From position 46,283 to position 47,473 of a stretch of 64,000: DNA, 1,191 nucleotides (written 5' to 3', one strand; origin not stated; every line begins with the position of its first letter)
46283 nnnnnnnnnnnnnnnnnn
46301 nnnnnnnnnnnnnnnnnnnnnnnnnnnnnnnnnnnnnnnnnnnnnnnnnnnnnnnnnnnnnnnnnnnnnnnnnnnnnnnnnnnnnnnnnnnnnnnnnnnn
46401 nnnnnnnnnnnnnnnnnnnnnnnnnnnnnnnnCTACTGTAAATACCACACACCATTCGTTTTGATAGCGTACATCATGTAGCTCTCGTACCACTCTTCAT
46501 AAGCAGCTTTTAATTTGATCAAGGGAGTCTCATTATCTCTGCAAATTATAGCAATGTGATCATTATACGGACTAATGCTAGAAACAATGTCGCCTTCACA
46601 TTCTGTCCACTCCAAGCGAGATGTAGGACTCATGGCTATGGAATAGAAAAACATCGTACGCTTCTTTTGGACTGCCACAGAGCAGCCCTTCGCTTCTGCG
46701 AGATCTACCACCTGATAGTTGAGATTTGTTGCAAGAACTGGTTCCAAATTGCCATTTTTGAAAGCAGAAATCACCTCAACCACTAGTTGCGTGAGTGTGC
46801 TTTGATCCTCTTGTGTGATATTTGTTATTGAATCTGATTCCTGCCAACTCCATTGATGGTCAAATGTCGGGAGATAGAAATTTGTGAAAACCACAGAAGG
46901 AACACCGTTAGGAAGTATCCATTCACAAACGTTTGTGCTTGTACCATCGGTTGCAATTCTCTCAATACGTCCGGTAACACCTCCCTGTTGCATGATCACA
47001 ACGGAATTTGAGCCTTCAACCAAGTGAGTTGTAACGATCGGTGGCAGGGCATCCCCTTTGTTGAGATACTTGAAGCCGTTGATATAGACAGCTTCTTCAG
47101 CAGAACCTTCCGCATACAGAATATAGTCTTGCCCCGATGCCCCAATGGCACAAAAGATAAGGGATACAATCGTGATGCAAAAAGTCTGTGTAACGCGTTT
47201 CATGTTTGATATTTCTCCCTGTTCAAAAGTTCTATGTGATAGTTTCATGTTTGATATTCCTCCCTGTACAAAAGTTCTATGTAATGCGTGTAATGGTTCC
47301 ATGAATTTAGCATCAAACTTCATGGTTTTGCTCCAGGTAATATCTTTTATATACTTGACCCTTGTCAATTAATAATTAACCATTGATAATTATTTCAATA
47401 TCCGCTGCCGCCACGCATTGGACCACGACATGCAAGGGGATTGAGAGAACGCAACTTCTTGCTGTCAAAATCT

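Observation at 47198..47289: In-frame tandem duplication of the ribosome-binding site and start codon of a secreted-protein gene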

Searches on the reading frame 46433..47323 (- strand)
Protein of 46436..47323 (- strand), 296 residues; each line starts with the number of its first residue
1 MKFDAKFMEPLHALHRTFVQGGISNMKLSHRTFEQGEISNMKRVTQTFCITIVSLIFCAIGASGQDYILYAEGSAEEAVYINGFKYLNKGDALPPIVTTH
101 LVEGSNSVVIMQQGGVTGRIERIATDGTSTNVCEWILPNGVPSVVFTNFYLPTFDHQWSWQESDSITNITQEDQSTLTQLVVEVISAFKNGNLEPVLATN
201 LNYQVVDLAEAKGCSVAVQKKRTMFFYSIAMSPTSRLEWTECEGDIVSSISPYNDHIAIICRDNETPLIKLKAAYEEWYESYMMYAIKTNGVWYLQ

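Call 11: search_protein_families(library=pfam, proteins=[window:46433-47206:-], max_evalue=0.01)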
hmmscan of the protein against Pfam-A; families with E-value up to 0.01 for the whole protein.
window:46433-47206:- (257 aa): 0 families

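Call 12: find_homologous_proteins(query=window:46436-47323:-, max_evalue=0.001)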
Query window:46436-47323:- (296 aa): 4 proteins with E <= 0.001 among 485 candidates.
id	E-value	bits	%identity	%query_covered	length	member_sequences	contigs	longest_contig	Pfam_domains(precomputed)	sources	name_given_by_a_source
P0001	1.2e-198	676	100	100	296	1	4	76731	-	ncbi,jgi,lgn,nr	ncbi:MAG: hypothetical protein PF692_11375 [Kiritimatiellae bacterium]|jgi:hypothetical protein|nr:h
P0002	4.9e-150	517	87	86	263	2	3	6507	-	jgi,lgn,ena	-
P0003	7.4e-147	506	86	88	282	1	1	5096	-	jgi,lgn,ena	-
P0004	3.1e-80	288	70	63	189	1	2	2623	-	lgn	-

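Call 14: find_encoding_contigs(protein=P0001, flank=3000, max_places=10)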
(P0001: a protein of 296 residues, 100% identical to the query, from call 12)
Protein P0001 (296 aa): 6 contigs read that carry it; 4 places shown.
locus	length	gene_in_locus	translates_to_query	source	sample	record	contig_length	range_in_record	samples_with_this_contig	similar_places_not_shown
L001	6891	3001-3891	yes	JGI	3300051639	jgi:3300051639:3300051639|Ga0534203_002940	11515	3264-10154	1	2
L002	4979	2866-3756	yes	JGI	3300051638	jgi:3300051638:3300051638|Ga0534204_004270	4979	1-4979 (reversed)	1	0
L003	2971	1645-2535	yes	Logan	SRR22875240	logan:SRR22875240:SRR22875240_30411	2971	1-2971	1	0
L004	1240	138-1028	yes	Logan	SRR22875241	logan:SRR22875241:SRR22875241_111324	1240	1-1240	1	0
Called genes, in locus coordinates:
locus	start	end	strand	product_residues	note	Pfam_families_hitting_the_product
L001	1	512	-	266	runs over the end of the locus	PF00290:Trp_syntA, PF01884:PcrB (faint)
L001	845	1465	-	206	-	-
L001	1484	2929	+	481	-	PF00884:Sulfatase, PF01663:Phosphodiest (faint), PF16347:SGSH_C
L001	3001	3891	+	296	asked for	-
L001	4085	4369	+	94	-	-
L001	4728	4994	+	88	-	PF13711:DUF4160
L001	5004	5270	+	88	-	PF10387:DUF2442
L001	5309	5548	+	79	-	PF10387:DUF2442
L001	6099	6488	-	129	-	PF03061:4HBT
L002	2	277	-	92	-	?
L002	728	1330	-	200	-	-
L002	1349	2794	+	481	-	PF00884:Sulfatase, PF01663:Phosphodiest (faint), PF16347:SGSH_C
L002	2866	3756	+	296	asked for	-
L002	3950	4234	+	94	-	-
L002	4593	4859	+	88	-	PF13711:DUF4160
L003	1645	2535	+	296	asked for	-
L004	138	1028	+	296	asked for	-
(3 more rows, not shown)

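Call 15: find_encoding_contigs(protein=P0002, flank=3000, max_places=10)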
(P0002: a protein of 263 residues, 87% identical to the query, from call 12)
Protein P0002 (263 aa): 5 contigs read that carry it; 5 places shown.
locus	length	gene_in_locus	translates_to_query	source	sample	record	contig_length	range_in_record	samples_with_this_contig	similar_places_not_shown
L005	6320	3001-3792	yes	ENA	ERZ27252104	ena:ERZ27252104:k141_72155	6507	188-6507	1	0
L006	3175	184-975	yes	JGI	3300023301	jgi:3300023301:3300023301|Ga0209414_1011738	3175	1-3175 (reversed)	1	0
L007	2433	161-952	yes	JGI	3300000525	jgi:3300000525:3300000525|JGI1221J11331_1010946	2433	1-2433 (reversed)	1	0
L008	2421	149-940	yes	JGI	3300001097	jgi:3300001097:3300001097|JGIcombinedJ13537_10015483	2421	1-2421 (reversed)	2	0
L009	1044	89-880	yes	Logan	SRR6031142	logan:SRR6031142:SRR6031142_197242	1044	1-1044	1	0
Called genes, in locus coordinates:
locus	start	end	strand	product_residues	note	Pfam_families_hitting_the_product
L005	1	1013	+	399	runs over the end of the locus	?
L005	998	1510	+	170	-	-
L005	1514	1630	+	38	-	-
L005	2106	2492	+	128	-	PF05168:HEPN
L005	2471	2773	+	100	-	PF22600:MTPAP-like_central (weak), PF01909:NTP_transf_2, PF18765:Polbeta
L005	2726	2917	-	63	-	-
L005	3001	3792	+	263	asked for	-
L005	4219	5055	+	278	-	-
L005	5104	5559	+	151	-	PF12158:DUF3592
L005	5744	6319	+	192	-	?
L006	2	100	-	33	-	?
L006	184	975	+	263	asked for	-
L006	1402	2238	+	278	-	-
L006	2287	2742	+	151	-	PF12158:DUF3592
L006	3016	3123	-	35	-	-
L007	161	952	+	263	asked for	-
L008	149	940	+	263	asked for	-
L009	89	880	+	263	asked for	-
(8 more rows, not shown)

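Call 16: find_encoding_contigs(protein=P0003, flank=3000, max_places=10)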
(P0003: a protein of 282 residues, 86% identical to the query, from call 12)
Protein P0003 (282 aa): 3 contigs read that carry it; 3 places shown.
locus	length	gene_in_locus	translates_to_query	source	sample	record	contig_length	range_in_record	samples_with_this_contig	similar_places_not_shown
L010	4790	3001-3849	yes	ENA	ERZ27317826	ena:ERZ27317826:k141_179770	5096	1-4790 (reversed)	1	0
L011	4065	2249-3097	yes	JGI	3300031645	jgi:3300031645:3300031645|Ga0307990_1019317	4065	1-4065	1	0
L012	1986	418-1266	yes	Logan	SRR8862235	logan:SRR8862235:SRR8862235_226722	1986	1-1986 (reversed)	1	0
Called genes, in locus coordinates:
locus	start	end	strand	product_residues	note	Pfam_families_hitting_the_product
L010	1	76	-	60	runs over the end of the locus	-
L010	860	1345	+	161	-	-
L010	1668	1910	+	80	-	-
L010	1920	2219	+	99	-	PF21716:dnstrm_HI1420, PF01381:HTH_3 (weak)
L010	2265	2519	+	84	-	-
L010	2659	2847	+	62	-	PF18765:Polbeta, PF01909:NTP_transf_2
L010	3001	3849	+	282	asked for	-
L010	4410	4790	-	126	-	?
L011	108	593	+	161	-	-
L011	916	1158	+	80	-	-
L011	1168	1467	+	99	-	PF21716:dnstrm_HI1420, PF01381:HTH_3 (weak)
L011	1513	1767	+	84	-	-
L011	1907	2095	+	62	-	PF18765:Polbeta, PF01909:NTP_transf_2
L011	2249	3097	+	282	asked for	-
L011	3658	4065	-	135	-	?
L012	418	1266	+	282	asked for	-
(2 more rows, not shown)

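Call 17: find_encoding_contigs(protein=P0004, flank=3000, max_places=10)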
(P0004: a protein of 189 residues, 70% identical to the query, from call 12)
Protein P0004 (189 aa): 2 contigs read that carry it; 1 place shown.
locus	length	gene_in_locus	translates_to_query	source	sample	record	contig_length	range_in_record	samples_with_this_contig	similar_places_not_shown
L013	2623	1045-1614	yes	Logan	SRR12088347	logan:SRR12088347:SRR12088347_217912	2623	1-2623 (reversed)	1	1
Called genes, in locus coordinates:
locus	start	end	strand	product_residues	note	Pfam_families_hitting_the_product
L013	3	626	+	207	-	?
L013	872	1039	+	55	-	-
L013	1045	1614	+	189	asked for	-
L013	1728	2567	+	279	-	-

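Call 26: list_cluster_members(proteins=[P0001, P0002, P0003, P0004])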
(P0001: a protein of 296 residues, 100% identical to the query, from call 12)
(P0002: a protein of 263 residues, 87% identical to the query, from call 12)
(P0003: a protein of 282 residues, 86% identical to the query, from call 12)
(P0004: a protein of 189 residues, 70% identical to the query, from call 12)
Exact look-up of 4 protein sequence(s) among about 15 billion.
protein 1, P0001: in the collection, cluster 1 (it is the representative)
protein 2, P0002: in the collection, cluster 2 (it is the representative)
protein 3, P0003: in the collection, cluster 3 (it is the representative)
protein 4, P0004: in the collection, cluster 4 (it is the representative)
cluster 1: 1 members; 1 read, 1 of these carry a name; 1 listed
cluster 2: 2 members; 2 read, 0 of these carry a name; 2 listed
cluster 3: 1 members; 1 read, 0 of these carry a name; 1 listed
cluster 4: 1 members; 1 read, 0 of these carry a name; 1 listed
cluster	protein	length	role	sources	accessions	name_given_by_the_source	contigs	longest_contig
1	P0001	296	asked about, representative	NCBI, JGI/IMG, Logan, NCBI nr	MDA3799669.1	MAG: hypothetical protein PF692_11375 [Kiritimatiellae bacterium] | hypothetical protein | hypothetical protein [Kiritimatiellia bacterium]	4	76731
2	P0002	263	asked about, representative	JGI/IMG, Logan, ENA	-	-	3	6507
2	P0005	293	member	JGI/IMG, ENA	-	-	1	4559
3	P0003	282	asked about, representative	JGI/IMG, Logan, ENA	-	-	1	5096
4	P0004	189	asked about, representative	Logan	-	-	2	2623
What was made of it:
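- The protein cluster of the window's product has a single member sequence among ~15 billion proteins (call 26).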

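Call 28: find_encoding_contigs(protein=P0005, flank=3000, max_places=10)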
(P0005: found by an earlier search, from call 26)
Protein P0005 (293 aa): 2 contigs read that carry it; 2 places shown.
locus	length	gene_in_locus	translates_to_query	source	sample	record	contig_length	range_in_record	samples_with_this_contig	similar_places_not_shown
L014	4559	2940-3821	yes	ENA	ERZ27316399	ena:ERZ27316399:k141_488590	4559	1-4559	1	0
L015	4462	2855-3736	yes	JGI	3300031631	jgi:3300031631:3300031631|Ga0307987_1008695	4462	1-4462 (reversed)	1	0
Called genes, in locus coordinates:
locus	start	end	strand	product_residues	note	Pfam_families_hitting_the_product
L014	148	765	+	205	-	-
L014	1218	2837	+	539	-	-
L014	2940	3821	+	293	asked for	-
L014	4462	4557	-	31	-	?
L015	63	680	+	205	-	-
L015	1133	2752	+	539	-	-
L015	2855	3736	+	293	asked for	-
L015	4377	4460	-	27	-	?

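Call 33: find_related_loci(query=A2, collection=metagenome_contigs, flank=2500)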
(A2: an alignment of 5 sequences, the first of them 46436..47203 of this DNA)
Query A2 (256 aa) in metagenome_contigs; peptide patterns used: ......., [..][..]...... (x = any residue, [..] = any of these).
164 stretches matched a pattern; 3 encode a relative of the query (tblastn E <= 1e-3); 3 distinct loci.
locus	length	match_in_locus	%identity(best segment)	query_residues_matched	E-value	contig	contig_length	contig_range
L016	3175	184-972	87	1-256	3e-168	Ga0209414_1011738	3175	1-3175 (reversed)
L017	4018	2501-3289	86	1-256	1e-161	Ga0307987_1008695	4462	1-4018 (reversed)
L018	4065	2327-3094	86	1-256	1e-157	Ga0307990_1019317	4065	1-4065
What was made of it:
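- Tried and rejected: The metagenome scan with the protein alignment returned only three loci already known (call 33).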

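Call 40: predict_structure(alignment_id=A2)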
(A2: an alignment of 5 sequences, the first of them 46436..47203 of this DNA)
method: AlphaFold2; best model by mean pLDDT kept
length: 256 residues; sequences in the alignment: 5
mean_pLDDT: 38.8   pTM: 0.31
mean pLDDT of the five models: 38.8, 35.2, 32.7, 31.1, 30.0
residues with pLDDT >= 90: 0; 70-90: 0; 50-70: 62; < 50: 194
segments of 3 or more residues with pLDDT < 50: 1-27, 29-76, 91-129, 153-216, 233-240, 254-256
pLDDT, mean of each block of 10 residues (from residue 1): 21 28 45 39 37 30 35 46 55 46 30 26 38 52 53 45 25 24 23 29 43 46 54 42 53 52
secondary structure, 60 per line:
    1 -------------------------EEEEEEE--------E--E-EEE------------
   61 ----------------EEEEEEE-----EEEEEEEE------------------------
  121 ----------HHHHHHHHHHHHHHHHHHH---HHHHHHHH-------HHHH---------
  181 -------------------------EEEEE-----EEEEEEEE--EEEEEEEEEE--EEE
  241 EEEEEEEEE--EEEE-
elements in order: E26-32 E46-48 E77-83 E89-96 H131-149 H153-160 H168-171 E206-210 E216-223 E226-235 E238-249 E252-255
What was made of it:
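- Tried and rejected: The first AlphaFold2 run, with 5 sequences, was unusable (pLDDT 39, call 40).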

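Call 41: search_protein_representatives(alignment_id=A2)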
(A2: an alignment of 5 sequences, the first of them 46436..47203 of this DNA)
Query: 5 sequences, 257 profile positions. Proteins with E-value up to 0.001 (for the whole library): 17; up to 1e-10: 6; up to 1e-30: 1. The best 17 are listed.
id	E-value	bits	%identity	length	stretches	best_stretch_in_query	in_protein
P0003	2.5e-164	561.5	-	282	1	1-257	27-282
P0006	1.5e-15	74.0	-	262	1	33-257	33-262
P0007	2.2e-15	73.4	-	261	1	24-256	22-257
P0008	3.4e-15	72.8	-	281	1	17-257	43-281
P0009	2.7e-11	60.0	-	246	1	24-257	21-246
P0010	4.3e-11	59.4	-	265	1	10-256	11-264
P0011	4.4e-10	56.0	-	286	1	16-255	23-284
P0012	7.9e-08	48.7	-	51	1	178-218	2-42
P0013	6.2e-07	45.7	-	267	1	2-256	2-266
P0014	1.7e-06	44.3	-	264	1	24-254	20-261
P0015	1.8e-06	44.2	-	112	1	146-257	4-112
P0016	7.8e-06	42.1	-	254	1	35-256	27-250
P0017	1.3e-05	41.4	-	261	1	21-241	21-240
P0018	2.7e-05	40.3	-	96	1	170-257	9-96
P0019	7.5e-05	38.9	-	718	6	28-75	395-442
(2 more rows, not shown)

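Call 51: search_protein_families(library=ncbifam, proteins=[window:46436-47203:-, L014:1218-2837:+, L005:4219-5055:+], max_evalue=0.01)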
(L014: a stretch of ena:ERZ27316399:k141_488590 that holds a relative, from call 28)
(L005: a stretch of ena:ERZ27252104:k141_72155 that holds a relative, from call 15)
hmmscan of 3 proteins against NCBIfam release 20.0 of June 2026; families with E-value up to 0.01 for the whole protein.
window:46436-47203:- (256 aa): 0 families

L014:1218-2837:+ (539 aa): 0 families

L005:4219-5055:+ (278 aa): 0 families

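Call 52: search_protein_families(library=pfam, proteins=[L014:1218-2837:+, L005:4219-5055:+, L014:148-765:+], max_evalue=0.01)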
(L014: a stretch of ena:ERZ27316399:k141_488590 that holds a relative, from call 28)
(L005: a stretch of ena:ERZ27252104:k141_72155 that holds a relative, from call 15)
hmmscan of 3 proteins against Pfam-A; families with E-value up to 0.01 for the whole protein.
L014:1218-2837:+ (539 aa): 0 families

L005:4219-5055:+ (278 aa): 0 families

L014:148-765:+ (205 aa): 0 families

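Call 56: predict_structure(alignment_id=A3)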
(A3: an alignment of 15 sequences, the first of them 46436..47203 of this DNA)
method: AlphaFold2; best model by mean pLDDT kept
length: 256 residues; sequences in the alignment: 15
mean_pLDDT: 88.1   pTM: 0.84
mean pLDDT of the five models: 88.1, 88.0, 87.6, 87.1, 86.9
residues with pLDDT >= 90: 185; 70-90: 44; 50-70: 4; < 50: 23
segments of 3 or more residues with pLDDT < 50: 1-23
pLDDT, mean of each block of 10 residues (from residue 1): 39 41 72 88 89 83 96 90 88 92 93 89 97 98 97 95 94 92 91 95 97 98 95 90 96 97
secondary structure, 60 per line:
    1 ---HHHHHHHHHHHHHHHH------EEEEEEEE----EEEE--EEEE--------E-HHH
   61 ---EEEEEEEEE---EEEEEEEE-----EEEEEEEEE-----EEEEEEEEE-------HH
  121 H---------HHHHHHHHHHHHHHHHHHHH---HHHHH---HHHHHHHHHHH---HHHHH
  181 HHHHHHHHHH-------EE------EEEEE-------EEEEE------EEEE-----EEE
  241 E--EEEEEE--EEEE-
elements in order: H4-19 E26-33 E38-41 E44-47 E64-72 E76-83 E89-97 E103-111 H131-150 H154-158 H162-172 H176-190 E206-210 E218-222 E229-232 E238-241 E244-249 E252-255
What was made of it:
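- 46433..47203 (-): Coding sequence from the proximal, ancestral ATG. It encodes a 256-aa pre-protein: a secreted two-domain protein (beta-sandwich plus NTF2-like domain) of unknown function. AlphaFold2 model with pLDDT 88 (call 56).
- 47132..47203 (-): Signal-peptide coding part, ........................, followed by QD. It has a positive n-region, a ~17-residue hydrophobic core and small residues at -3 and -1. Residues 1-23 form a low-confidence lone helix in the model (call 56).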

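Call 60: fold_search(model_id=the predicted structure, library=pdb)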
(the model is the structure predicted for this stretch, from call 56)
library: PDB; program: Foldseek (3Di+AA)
matches with E <= 10: 455; with E <= 0.001: 0
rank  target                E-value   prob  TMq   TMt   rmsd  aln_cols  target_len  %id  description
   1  2qxl_B                6.6e-02  0.09  0.11  0.05  26.7       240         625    7  Crystal Structure Analysis of Sse1, a yeast Hsp110 (released 2007-10-23)
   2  2bvb                  1.7e-01  0.12  0.11  0.18  14.7       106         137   15  The C-terminal domain from Micronemal Protein 1 (MIC1) from Toxoplasma Gondii (released 2005-10-12)
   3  3d2e_A                2.0e-01  0.05  0.10  0.05  24.7       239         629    9  Crystal structure of a complex of Sse1p and Hsp70, Selenomethionine-labeled crystals (released 2008-06-17)
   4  9s3p_G                2.3e-01  0.02  0.11  0.09  22.9       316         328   10  Human carboxyhemoglobin bound to Staphylococcus aureus IsdH-N2N3 - 3IsdH(alpha2beta):Hbtet complex (released 2025-11-12)
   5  6eof                  2.8e-01  0.13  0.11  0.07  11.0        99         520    7  Crystal structure of AMPylated GRP78 in ADP state (released 2017-11-01)
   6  6qzh                  3.5e-01  0.07  0.12  0.05  19.2       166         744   13  Structure of the human CC Chemokine Receptor 7 in complex with the intracellular allosteric antagonist Cmp2105 and the i (released 2019-09-04)
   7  9leg_B                3.5e-01  0.04  0.15  0.11  28.6       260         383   10  AMO complex (released 2026-02-04)
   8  6eob                  3.7e-01  0.12  0.12  0.07  10.9        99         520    7  Crystal structure of AMPylated GRP78 in apo form (Crystal form 1) (released 2017-11-01)
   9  6k5l_A                4.0e-01  0.04  0.11  0.06  16.6       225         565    9  The crystal structure of isocitrate dehydrogenase kinase/phosphatase wtih two Mn2+ from E. coli (released 2019-07-03)
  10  4pj5_A                4.0e-01  0.02  0.11  0.12  21.4       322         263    9  Structure of human MR1-Ac-6-FP in complex with human MAIT TRBV6-1 TCR (released 2014-07-02)
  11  6fhv_A                4.2e-01  0.12  0.14  0.07  14.3        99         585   17  Crystal structure of Penicillium oxalicum Glucoamylase (released 2018-05-09)
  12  6eoc                  4.2e-01  0.11  0.11  0.06  11.0        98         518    7  Crystal structure of AMPylated GRP78 in apo form (Crystal form 2) (released 2017-11-01)
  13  2qxl_A                4.4e-01  0.04  0.10  0.05  26.5       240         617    9  Crystal Structure Analysis of Sse1, a yeast Hsp110 (released 2007-10-23)
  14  3pe9_A                4.7e-01  0.18  0.15  0.35  12.8        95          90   12  Structures of Clostridium thermocellum CbhA fibronectin(III)-like modules (released 2011-11-23)
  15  5szs_A                5.2e-01  0.08  0.13  0.04  12.7       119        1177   13  Glycan shield and epitope masking of a coronavirus spike protein observed by cryo-electron microscopy (released 2016-09-14)
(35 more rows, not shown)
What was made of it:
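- Tried and rejected: Foldseek against the PDB found nothing significant (call 60).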

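Call 67: search_protein_families(library=pfam, proteins=[P0001, P0005], max_evalue=1)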
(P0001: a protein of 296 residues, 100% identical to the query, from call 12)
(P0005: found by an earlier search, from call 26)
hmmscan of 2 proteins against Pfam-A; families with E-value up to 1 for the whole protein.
P0001 (296 aa): 0 families

P0005 (293 aa): 0 families
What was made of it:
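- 46433..47203 (-): No Pfam or NCBIfam family (calls 11, 51, 67).
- On Extended signal peptide region of autotransporters: No Pfam match for the extended products at E up to 1 (call 67).
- It has no Pfam match, including extended signal-peptide models (call 67).
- Tried and rejected: Pfam and NCBIfam gave no family for the protein, its extended forms or its neighbours (calls 11, 51, 52, 67).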
